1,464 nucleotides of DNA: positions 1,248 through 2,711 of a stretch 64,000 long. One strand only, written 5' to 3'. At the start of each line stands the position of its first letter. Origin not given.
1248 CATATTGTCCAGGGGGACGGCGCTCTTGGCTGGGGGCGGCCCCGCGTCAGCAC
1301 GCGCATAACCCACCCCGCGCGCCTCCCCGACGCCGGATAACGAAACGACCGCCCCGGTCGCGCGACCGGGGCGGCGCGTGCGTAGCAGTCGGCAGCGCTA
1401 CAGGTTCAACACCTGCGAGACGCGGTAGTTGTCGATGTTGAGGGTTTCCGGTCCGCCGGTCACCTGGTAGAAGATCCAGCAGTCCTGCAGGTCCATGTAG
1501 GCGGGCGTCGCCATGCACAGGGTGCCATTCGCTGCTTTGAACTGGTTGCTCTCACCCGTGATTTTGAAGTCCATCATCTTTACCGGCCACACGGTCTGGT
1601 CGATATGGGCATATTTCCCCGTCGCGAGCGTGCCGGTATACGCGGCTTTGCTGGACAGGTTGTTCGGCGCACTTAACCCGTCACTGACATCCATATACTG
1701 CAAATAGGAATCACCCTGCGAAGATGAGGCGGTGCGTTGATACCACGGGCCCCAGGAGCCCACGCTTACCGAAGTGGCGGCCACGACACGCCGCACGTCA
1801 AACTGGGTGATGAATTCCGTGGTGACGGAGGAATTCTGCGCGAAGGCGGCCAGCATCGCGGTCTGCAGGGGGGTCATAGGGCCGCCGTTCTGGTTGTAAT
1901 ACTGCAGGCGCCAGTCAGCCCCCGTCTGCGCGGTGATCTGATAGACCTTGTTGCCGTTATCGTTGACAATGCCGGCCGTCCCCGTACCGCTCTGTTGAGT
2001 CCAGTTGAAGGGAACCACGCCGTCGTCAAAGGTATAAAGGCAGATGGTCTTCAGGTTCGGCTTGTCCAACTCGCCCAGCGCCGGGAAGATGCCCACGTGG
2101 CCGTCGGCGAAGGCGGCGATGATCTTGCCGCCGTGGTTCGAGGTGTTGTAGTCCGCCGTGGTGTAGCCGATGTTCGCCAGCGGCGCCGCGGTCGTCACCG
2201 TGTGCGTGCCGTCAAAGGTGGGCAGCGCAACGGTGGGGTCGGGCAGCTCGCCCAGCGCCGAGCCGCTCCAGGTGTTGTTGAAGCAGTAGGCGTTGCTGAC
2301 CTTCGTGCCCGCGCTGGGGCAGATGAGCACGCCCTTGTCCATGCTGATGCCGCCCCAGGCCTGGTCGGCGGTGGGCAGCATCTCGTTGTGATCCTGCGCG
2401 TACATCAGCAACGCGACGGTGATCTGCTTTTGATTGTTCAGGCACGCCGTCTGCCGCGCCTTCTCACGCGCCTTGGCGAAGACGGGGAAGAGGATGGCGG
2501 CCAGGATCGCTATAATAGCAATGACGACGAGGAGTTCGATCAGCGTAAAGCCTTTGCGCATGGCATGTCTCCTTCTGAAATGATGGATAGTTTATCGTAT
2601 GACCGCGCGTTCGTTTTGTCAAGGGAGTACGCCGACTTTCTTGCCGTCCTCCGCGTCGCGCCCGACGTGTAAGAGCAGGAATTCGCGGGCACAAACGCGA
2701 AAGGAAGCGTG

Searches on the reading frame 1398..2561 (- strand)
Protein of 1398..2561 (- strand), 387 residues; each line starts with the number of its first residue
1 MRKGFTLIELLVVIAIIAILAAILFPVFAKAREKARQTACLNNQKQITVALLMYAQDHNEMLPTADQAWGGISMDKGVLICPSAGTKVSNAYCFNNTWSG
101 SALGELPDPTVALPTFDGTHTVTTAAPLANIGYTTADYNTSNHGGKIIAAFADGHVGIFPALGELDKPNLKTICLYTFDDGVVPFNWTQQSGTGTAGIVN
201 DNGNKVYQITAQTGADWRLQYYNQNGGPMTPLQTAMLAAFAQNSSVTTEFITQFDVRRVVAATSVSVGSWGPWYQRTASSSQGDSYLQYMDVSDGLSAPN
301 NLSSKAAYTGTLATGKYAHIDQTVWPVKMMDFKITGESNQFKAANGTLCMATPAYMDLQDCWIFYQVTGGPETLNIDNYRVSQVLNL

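Call 34: search_protein_families(library=pfam, proteins=[window:1398-2561:-], max_evalue=0.00001)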
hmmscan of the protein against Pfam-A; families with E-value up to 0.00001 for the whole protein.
window:1398-2561:- (387 aa): 2 families
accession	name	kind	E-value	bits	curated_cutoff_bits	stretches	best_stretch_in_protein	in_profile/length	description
PF07596.16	SBP_bac_10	-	3.9e-09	37.4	23.3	1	30-64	2-35/268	Protein of unknown function (DUF1559)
PF07963.17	N_methyl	-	2e-08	33.9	21.2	1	2-25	4-27/27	Prokaryotic N-terminal methylation motif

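Call 86: find_encoding_contigs(protein=window:1398-2561:-, flank=10000, max_places=4)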
Protein window:1398-2561:- (387 aa): no gene with exactly this product is on record in the collection.
